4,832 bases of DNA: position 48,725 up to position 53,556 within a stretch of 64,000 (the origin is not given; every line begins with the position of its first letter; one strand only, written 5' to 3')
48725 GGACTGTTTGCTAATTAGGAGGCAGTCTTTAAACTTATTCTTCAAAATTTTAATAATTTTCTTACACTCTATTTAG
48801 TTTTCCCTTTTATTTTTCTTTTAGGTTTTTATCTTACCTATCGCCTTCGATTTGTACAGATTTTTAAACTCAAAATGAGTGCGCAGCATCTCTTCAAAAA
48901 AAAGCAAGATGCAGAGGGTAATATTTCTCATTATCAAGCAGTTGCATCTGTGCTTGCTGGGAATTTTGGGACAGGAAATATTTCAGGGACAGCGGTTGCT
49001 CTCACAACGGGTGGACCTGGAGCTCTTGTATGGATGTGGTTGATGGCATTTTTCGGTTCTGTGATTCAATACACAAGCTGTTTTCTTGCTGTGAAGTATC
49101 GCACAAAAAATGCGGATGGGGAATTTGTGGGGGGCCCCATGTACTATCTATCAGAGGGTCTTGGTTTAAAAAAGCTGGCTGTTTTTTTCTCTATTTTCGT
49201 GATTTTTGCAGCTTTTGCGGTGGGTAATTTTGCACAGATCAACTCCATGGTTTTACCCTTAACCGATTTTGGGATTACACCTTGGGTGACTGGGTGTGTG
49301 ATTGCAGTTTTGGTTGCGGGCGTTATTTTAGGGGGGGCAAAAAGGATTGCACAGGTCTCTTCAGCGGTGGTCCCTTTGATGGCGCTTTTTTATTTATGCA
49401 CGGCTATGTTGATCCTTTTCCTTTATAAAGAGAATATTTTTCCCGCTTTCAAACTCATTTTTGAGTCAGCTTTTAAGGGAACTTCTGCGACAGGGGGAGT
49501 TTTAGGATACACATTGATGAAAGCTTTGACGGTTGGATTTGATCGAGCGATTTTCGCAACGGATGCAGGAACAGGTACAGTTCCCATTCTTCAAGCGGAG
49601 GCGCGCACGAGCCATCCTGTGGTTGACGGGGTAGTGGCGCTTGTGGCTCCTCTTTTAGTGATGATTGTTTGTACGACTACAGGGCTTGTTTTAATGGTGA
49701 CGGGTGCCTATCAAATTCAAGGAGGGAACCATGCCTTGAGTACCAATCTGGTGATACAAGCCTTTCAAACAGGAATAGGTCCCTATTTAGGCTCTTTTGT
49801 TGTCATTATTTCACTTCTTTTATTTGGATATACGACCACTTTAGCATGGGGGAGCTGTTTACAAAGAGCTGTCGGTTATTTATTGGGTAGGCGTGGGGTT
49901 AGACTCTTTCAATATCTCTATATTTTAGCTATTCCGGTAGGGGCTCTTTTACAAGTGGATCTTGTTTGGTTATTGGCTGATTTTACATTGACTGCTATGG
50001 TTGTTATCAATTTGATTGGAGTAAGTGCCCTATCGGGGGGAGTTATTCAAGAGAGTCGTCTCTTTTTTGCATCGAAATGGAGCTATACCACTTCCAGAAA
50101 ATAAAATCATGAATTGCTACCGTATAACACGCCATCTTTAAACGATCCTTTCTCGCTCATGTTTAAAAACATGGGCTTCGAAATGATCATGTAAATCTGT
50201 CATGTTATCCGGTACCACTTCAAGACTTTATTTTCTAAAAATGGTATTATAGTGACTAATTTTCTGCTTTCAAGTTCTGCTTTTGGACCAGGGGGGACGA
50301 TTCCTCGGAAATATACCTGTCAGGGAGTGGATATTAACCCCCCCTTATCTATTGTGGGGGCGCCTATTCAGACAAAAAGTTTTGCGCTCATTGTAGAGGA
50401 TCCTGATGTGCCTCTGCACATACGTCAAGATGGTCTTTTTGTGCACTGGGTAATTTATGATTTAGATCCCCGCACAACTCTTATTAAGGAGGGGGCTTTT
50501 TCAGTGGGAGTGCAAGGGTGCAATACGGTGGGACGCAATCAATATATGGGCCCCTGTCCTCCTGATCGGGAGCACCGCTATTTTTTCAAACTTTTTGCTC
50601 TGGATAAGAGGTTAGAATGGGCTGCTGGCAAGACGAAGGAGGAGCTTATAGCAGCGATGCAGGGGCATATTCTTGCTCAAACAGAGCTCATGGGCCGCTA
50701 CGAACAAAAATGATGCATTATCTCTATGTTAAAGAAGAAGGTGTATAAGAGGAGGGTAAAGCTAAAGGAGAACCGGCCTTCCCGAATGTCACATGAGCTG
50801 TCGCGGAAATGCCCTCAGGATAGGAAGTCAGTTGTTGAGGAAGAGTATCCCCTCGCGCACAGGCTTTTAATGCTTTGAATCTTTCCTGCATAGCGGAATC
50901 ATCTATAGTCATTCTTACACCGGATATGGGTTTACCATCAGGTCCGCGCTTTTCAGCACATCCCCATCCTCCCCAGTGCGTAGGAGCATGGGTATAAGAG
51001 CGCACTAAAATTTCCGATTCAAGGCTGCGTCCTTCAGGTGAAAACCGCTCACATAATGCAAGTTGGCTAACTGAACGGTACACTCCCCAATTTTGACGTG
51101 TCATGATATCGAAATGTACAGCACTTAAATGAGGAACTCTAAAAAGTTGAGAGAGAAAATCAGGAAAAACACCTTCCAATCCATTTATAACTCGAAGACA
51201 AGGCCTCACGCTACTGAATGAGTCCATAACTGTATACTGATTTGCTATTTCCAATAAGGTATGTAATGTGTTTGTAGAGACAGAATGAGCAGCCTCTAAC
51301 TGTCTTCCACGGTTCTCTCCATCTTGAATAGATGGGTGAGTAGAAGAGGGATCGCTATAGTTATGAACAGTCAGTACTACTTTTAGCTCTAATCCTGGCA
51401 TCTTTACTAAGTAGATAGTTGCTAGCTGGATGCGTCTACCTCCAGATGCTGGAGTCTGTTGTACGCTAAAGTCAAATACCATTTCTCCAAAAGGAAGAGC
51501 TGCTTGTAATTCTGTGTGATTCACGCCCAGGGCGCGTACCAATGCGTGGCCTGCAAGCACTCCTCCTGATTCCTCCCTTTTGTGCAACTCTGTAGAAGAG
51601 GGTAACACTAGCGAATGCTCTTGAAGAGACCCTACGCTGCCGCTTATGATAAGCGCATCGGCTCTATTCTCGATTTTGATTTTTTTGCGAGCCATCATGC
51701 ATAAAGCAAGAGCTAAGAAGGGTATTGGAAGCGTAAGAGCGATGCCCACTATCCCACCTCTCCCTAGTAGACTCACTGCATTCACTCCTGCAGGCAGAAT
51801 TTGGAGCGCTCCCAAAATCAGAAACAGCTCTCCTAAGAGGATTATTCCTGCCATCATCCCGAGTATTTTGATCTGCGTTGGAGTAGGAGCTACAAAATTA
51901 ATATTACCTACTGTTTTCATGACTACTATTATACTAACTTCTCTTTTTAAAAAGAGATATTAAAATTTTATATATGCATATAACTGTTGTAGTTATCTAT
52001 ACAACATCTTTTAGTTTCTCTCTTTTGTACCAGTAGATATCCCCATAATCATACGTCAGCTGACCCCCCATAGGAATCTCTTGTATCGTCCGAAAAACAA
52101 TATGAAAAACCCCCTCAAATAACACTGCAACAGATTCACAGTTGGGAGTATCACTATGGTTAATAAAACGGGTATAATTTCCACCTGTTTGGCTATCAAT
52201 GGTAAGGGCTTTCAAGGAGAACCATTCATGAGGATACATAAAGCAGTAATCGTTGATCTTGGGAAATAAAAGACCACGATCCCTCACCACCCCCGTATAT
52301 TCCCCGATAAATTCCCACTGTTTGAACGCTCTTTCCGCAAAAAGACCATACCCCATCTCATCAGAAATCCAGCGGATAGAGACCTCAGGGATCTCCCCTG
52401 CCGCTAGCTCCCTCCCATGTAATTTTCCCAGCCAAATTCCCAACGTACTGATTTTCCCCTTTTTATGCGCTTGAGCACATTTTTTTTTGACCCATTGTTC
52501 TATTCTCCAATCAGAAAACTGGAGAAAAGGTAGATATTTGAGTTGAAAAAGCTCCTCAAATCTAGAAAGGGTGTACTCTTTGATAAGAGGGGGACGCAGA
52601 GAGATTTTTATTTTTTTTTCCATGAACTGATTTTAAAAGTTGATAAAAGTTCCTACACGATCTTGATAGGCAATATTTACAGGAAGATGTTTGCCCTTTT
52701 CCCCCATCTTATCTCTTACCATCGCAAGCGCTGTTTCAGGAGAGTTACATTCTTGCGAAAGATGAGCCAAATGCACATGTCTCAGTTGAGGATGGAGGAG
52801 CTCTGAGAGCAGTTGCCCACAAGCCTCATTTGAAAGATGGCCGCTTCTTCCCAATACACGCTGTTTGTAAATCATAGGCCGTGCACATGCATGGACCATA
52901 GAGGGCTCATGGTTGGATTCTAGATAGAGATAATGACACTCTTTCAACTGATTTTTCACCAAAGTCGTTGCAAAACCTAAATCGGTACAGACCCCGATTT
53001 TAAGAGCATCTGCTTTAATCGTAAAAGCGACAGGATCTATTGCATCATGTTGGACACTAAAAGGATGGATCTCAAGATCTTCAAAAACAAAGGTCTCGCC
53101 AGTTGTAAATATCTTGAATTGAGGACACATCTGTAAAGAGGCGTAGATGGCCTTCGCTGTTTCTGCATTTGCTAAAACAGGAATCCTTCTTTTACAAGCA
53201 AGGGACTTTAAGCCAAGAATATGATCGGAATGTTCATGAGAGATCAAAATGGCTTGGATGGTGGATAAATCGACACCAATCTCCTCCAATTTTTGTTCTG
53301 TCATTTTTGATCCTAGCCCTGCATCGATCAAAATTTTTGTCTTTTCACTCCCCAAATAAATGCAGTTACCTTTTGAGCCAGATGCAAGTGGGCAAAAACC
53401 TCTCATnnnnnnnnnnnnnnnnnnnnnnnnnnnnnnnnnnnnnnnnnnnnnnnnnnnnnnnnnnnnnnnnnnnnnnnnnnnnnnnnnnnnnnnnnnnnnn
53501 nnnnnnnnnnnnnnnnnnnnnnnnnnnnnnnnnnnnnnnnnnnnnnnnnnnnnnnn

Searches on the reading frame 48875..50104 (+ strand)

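Call 85: search_protein_families(library=pfam, proteins=[window:48875-50104:+], max_evalue=0.0001)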
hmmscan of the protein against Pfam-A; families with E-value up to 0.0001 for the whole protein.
window:48875-50104:+ (409 aa): 1 family
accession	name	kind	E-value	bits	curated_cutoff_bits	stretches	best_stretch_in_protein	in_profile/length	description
PF01235.23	Na_Ala_symp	-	3.7e-104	349.6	24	1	6-400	2-382/392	Sodium:alanine symporter family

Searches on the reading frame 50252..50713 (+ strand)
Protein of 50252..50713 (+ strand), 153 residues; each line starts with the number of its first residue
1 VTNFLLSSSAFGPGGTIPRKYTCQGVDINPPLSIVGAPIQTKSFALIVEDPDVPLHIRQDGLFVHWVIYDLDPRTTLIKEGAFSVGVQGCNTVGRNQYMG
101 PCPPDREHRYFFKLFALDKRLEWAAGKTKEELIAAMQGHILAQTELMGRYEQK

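Call 85: search_protein_families(library=pfam, proteins=[window:50252-50713:+], max_evalue=0.0001)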
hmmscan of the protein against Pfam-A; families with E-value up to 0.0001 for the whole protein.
window:50252-50713:+ (153 aa): 1 family
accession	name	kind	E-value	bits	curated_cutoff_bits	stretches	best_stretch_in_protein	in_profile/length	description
PF01161.25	PBP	-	3.3e-40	138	24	1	16-150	1-135/135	Phosphatidylethanolamine-binding protein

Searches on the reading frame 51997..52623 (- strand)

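Call 85: search_protein_families(library=pfam, proteins=[window:51997-52623:-], max_evalue=0.0001)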
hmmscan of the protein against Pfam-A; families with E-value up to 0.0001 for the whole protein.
window:51997-52623:- (208 aa): 1 family
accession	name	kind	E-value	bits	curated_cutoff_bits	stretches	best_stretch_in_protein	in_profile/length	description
PF00856.33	SET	-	2e-19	70.4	22.4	1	91-194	1-105/105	SET domain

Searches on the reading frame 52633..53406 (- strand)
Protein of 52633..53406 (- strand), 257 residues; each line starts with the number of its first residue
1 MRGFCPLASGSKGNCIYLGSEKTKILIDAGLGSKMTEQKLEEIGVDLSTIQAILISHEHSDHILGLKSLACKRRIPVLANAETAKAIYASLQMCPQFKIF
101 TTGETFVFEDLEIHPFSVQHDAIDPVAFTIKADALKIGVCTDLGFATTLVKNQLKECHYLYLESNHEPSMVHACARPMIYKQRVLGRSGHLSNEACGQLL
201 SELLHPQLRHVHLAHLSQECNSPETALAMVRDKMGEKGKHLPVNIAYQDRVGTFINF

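Call 85: search_protein_families(library=pfam, proteins=[window:52633-53406:-], max_evalue=0.0001)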
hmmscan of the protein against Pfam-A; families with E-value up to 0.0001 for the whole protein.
window:52633-53406:- (257 aa): 3 families
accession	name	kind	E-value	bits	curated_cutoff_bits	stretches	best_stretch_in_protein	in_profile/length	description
PF12706.13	Lactamase_B_2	-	1.5e-18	67.6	27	1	23-212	1-199/200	Beta-lactamase superfamily domain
PF00753.33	Lactamase_B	-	3.3e-14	53.7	22.7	1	12-101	5-95/196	Metallo-beta-lactamase superfamily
PF16661.11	Lactamase_B_6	-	6e-05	22.9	27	1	20-80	4-66/193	Metallo-beta-lactamase superfamily domain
